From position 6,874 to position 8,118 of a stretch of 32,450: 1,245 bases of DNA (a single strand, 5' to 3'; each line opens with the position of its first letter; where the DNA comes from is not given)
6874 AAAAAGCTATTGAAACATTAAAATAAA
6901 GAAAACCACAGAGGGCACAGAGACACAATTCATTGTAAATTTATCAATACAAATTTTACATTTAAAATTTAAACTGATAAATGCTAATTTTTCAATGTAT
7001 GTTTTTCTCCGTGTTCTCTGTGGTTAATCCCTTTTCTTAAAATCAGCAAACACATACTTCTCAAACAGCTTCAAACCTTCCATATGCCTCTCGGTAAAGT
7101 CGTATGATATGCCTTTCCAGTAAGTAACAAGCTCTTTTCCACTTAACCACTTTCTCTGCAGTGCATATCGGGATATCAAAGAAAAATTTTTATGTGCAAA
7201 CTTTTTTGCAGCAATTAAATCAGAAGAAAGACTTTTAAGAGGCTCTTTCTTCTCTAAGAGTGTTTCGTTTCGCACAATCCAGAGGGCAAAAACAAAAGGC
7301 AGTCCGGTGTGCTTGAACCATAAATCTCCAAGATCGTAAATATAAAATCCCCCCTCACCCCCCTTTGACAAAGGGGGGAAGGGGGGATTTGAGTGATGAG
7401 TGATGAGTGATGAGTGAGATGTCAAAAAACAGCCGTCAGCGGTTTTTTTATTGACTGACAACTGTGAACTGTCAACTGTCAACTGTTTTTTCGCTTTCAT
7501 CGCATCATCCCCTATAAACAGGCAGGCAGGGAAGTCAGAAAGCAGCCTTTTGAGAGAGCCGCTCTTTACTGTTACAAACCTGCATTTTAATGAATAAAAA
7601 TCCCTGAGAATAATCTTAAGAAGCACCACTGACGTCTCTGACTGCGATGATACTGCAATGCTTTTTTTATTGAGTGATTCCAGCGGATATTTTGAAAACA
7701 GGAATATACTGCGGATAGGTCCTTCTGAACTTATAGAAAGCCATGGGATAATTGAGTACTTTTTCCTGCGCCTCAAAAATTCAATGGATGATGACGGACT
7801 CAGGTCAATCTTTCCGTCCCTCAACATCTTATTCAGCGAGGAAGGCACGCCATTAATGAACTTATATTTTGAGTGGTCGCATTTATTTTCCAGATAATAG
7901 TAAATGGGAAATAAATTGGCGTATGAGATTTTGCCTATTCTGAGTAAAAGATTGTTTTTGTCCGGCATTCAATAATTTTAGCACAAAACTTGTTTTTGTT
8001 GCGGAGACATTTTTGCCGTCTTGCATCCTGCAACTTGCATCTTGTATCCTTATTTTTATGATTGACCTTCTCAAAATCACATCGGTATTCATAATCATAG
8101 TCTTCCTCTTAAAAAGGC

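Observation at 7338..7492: A roughly 150-bp composite of three repeat types sits in frame inside mqnA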

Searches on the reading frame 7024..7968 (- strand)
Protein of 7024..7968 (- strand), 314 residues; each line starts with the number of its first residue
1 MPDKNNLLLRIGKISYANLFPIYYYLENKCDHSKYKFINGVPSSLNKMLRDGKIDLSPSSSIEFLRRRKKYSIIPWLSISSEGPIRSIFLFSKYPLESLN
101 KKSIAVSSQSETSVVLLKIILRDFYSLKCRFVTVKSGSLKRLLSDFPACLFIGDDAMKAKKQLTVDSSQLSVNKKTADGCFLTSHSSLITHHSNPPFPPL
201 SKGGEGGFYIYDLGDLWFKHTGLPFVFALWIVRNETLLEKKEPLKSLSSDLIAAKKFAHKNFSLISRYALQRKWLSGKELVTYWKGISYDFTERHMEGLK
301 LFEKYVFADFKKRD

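Call 3: search_protein_families(library=pfam, proteins=[window:7024-7968:-], max_evalue=0.01)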
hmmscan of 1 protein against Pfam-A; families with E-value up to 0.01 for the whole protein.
window:7024-7968:- (314 aa): 1 family
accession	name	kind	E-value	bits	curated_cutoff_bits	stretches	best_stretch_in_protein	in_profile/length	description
PF02621.19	VitK2_biosynth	-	1.5e-64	218.3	26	2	9-162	1-152/252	Menaquinone biosynthesis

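Call 4: search_protein_families(library=ncbifam, proteins=[window:7024-7968:-], max_evalue=0.01)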
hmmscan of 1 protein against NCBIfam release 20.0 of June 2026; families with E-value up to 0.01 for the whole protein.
window:7024-7968:- (314 aa): 0 families

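Call 7: search_solved_structures(query=window:7024-7968:-, show_alignments=3, max_evalue=0.001)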
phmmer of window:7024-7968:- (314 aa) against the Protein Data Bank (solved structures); distinct sequences matched with E-value up to 0.001: 9.
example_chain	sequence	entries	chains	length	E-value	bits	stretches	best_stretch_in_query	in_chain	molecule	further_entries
7ahr_A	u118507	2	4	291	3.9e-25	92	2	3-160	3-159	Chorismate dehydratase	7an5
2nxo_A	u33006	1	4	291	6e-25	91.4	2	7-160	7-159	Hypothetical protein SCO4506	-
7an8_A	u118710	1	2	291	1e-24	90.6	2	3-160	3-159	Chorismate dehydratase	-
7an9_A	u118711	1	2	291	1.2e-24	90.4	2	3-160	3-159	Chorismate dehydratase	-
7ywc_A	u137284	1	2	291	1.9e-24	89.7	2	3-160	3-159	Chorismate dehydratase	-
7an7_A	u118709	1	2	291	1.9e-24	89.7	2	3-160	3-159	Chorismate dehydratase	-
7an6_A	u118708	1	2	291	5e-24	88.3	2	3-160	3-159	Chorismate dehydratase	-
2i6e_A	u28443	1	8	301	1e-18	70.9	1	10-158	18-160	Hypothetical protein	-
6o9a_A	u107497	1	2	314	1.2e-18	70.7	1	10-158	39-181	Chorismate dehydratase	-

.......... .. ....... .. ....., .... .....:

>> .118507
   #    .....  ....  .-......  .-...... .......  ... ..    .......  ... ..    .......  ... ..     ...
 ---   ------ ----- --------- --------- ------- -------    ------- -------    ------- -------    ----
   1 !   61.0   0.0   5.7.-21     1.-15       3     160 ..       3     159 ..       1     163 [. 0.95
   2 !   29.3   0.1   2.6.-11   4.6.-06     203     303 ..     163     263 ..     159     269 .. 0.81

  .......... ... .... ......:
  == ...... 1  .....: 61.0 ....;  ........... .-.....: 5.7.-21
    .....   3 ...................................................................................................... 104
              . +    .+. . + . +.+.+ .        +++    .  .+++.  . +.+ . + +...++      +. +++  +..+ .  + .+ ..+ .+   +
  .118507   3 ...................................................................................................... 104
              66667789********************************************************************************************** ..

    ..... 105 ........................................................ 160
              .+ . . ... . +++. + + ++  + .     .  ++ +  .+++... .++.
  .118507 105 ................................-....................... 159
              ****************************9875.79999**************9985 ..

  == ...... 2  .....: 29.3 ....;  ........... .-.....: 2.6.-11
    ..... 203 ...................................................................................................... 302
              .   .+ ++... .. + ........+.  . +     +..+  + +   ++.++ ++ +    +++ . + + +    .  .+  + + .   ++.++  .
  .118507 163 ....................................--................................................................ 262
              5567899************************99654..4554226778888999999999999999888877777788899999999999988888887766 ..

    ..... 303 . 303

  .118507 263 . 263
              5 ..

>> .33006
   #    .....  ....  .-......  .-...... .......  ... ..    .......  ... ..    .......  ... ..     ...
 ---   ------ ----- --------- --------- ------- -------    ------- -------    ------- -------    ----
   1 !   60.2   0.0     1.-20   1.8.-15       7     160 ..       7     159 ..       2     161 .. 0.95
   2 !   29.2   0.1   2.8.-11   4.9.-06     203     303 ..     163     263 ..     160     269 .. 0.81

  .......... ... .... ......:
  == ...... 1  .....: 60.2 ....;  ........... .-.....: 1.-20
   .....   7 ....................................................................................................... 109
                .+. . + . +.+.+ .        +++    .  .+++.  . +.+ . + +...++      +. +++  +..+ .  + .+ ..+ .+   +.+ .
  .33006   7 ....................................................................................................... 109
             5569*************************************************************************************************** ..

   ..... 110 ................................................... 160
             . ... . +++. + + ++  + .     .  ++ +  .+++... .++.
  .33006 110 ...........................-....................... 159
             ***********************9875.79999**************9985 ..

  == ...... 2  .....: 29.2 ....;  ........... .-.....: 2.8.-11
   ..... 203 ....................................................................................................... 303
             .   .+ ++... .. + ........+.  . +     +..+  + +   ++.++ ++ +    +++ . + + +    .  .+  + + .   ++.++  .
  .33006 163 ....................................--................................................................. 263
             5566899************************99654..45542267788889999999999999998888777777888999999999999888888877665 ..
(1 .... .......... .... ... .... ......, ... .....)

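Call 9: find_homologous_proteins(query=window:7024-7968:-, max_evalue=1e-10)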
Query window:7024-7968:- (314 aa): 1675 proteins with E <= 1e-10 among 3177 candidates; the best 120 are listed.
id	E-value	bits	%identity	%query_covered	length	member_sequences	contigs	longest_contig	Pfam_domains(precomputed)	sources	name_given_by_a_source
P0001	1.4e-206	703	100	100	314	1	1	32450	PF02621.20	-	-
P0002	1.0e-140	486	76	97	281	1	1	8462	PF02621.20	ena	-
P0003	3.9e-120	419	64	98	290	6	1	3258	PF02621.20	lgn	-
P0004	3.6e-119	416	63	98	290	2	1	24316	PF02621.20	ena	-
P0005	3.0e-118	413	64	98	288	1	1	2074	PF02621.20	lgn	-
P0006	3.0e-116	406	65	98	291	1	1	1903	PF02621.20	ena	-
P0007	1.1e-115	404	64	100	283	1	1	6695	PF02621.20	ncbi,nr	ncbi:MAG: menaquinone biosynthesis protein [Nitrospirae bacterium]|nr:menaquinone biosynthesis prote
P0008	2.0e-114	400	65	95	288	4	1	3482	PF02621.20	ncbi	-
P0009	2.5e-114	400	66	95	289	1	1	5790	PF02621.20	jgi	jgi:chorismate dehydratase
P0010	2.5e-112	393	61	98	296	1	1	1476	PF02621.20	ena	-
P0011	3.6e-112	393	63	95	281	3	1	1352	PF02621.20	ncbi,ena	ncbi:MAG: menaquinone biosynthesis protein [Nitrospirota bacterium]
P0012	4.4e-112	392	62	96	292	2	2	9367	PF02621.20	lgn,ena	-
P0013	5.3e-112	392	61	96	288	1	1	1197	PF02621.20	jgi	jgi:chorismate dehydratase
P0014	5.8e-112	392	64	95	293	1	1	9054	PF02621.20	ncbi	-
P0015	7.0e-112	392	63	95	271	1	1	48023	PF02621.20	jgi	jgi:chorismate dehydratase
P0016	9.5e-111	388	64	97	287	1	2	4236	PF02621.20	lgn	-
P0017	5.5e-110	386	65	95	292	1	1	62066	PF02621.20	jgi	jgi:chorismate dehydratase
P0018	5.6e-110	385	60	98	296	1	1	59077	PF02621.20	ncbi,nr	ncbi:MAG: menaquinone biosynthesis protein [Thermodesulfovibrionia bacterium]|nr:menaquinone biosynt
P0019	8.2e-110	385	64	96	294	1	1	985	PF02621.20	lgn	-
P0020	9.8e-110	385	60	98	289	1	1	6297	PF02621.20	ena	-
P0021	4.5e-109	383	62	97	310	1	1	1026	PF02621.20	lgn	-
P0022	5.3e-109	382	62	97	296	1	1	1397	PF02621.20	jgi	jgi:chorismate dehydratase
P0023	6.0e-109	382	62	95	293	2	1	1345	PF02621.20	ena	-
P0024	1.3e-108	381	61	98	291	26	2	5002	PF02621.20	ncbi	-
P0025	1.9e-108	380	62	97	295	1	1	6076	PF02621.20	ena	-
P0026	2.8e-108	380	63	95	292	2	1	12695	PF02621.20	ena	-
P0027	1.3e-107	378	59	98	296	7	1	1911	PF02621.20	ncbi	-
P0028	1.6e-107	377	62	97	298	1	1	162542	PF02621.20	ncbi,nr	ncbi:MAG: menaquinone biosynthesis protein [Nitrospirae bacterium]|nr:menaquinone biosynthesis prote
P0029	5.5e-107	376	61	95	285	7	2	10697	PF02621.20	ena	-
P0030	6.4e-107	375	60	95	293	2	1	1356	PF02621.20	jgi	-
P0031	1.3e-106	374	61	95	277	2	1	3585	PF02621.20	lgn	-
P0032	1.5e-106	374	61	95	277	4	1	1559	PF02621.20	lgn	-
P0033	1.5e-106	374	61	95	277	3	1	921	PF02621.20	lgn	-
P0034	3.2e-106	373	59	97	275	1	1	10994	PF02621.20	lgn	-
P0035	4.3e-106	373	62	95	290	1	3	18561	PF02621.20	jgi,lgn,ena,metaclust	metaclust:\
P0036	5.0e-105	369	60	95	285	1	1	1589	PF02621.20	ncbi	-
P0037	6.6e-105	369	62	96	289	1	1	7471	PF02621.20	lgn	-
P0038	9.2e-105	368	59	96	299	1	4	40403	PF02621.20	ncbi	-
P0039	4.4e-104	366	61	96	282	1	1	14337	PF02621.20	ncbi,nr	ncbi:MAG: menaquinone biosynthesis protein [Nitrospirae bacterium]|nr:menaquinone biosynthesis prote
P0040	7.0e-104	365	58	96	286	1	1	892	PF02621.20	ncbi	-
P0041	1.4e-103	364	60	96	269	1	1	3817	PF02621.20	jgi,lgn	-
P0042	2.1e-103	364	60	97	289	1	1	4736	PF02621.20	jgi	-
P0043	4.8e-103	363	59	95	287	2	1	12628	PF02621.20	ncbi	-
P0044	1.6e-102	361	58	98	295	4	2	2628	PF02621.20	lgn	-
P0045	2.6e-102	360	59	96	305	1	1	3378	PF02621.20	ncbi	-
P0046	2.6e-101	357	56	95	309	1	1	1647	PF02621.20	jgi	jgi:chorismate dehydratase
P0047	5.5e-101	356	60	95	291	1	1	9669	PF02621.20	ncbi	-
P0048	1.2e-100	355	57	95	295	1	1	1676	PF02621.20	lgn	-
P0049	1.8e-100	354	57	96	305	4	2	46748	PF02621.20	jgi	-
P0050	6.5e-100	352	58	95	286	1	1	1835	PF02621.20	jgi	-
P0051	1.2e-99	352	58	95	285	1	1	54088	PF02621.20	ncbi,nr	ncbi:MAG: menaquinone biosynthesis protein [Nitrospirae bacterium]|nr:menaquinone biosynthesis prote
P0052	1.8e-99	351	56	95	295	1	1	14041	PF02621.20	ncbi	-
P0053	2.3e-99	351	57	96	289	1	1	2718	PF02621.20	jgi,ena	-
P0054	3.1e-99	350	58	96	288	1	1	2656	PF02621.20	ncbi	ncbi:MAG: menaquinone biosynthesis protein [Thermodesulfovibrionia bacterium]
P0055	4.5e-99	350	64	83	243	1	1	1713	PF02621.20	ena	-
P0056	5.5e-99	349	58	95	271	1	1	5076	PF02621.20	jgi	jgi:chorismate dehydratase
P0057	9.5e-99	349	58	95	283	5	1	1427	PF02621.20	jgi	jgi:chorismate dehydratase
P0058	3.4e-98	347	57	95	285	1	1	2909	PF02621.20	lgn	-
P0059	4.1e-98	346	63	88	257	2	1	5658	PF02621.20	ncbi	-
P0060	9.7e-98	345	57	95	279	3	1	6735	PF02621.20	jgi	jgi:chorismate dehydratase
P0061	1.1e-97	345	57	95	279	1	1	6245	PF02621.20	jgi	jgi:chorismate dehydratase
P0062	1.4e-97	345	56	95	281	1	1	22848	PF02621.20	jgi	jgi:chorismate dehydratase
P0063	2.5e-97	344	57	92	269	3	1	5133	PF02621.20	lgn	-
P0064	2.6e-97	344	56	96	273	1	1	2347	PF02621.20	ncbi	ncbi:MAG: menaquinone biosynthesis protein [Candidatus Mariimomonas ferrooxydans]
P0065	3.4e-97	343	58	98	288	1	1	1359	PF02621.20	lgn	-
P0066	2.0e-96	341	56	95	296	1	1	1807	PF02621.20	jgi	jgi:chorismate dehydratase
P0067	4.0e-96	340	56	95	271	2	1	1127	PF02621.20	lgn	-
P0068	4.0e-96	340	57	97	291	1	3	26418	PF02621.20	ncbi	-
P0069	1.1e-95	339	54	96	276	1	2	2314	PF02621.20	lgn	-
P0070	1.2e-95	338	54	95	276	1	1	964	PF02621.20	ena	-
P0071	1.7e-95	338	54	95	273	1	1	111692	PF02621.20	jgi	-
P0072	1.9e-95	338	57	95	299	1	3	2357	PF02621.20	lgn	-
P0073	2.3e-95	338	57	95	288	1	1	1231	PF02621.20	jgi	-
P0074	2.3e-95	338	57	95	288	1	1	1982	PF02621.20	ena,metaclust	metaclust:\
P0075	2.4e-95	337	57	95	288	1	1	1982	PF02621.20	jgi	-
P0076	4.2e-95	337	57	95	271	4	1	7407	PF02621.20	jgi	jgi:chorismate dehydratase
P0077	4.2e-95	337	53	96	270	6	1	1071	PF02621.20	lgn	-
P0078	4.7e-95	336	53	95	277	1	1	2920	PF02621.20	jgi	-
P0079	1.0e-94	335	53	96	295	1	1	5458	PF02621.20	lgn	-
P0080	1.0e-94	335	55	95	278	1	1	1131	PF02621.20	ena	-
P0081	1.2e-94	335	56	95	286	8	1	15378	PF02621.20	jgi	jgi:chorismate dehydratase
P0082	1.6e-94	335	55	96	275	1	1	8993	PF02621.20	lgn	-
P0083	1.6e-94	335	55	95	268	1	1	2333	PF02621.20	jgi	jgi:chorismate dehydratase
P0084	1.8e-94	335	55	95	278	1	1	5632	PF02621.20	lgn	-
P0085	2.0e-94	334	55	95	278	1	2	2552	PF02621.20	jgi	-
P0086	2.0e-94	334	56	96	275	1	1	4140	PF02621.20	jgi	jgi:chorismate dehydratase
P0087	2.3e-94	334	56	95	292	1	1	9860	PF02621.20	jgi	jgi:chorismate dehydratase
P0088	2.9e-94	334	56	97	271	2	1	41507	PF02621.20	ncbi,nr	ncbi:MAG: futalosine synthase [Nitrospiraceae bacterium]|nr:MAG: futalosine synthase [Nitrospiraceae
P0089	2.9e-94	334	57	96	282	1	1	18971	PF02621.20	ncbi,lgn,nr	ncbi:MAG: menaquinone biosynthesis protein [Nitrospirae bacterium]|nr:menaquinone biosynthesis prote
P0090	4.3e-94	333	54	95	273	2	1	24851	PF02621.20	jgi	-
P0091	7.3e-94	333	56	96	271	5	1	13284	PF02621.20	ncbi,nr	ncbi:MAG: menaquinone biosynthesis protein [Nitrospirae bacterium]|nr:menaquinone biosynthesis prote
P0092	1.1e-93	332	62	82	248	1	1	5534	PF02621.20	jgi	-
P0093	1.4e-93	332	54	95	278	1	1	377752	PF02621.20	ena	-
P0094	1.4e-93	332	56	95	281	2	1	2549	PF02621.20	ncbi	-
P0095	1.6e-93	331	55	96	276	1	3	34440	PF02621.20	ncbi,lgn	-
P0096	2.0e-93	331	54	95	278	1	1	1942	PF02621.20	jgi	-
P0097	2.8e-93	331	54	96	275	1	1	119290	PF02621.20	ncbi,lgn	-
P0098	2.8e-93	331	56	96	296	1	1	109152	PF02621.20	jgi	jgi:chorismate dehydratase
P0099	3.8e-93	330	53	95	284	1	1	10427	PF02621.20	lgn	-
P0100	3.8e-93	330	58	95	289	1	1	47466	PF02621.20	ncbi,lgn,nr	ncbi:MAG: menaquinone biosynthesis protein [Nitrospirae bacterium]|nr:menaquinone biosynthesis prote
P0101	3.9e-93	330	56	95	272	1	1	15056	PF02621.20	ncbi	-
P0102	4.9e-93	330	54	95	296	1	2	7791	PF02621.20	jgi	jgi:chorismate dehydratase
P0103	5.6e-93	330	54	96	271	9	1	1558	PF02621.20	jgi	jgi:chorismate dehydratase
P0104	7.5e-93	329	54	95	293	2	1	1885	PF02621.20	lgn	-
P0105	8.2e-93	329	60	83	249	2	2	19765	PF02621.20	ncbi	-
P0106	9.5e-93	329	53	96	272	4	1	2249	PF02621.20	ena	-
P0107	1.2e-92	329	52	95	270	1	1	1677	PF02621.20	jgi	jgi:chorismate dehydratase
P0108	1.5e-92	328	52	97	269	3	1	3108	PF02621.20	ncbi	-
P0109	1.5e-92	328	54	95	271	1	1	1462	PF02621.20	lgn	-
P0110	1.6e-92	328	55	95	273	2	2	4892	PF02621.20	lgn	-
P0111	1.8e-92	328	53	96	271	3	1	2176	PF02621.20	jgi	-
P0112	1.9e-92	328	53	97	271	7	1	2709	PF02621.20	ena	-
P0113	2.1e-92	328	54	95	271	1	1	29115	PF02621.20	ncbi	-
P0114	2.3e-92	328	52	97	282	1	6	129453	PF02621.20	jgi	jgi:chorismate dehydratase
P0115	2.9e-92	327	54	95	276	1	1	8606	PF02621.20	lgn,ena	-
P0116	2.9e-92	327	54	95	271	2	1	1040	PF02621.20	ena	-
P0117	3.3e-92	327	53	96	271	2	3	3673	PF02621.20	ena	-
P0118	3.4e-92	327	55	95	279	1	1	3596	PF02621.20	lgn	-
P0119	3.7e-92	327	54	95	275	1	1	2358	PF02621.20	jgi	-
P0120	4.1e-92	327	54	95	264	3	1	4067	PF02621.20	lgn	-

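Call 10: find_encoding_contigs(protein=window:7024-7968:-, flank=3000, max_places=6)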
Protein window:7024-7968:- (314 aa): no gene with exactly this product is on record in the collection.
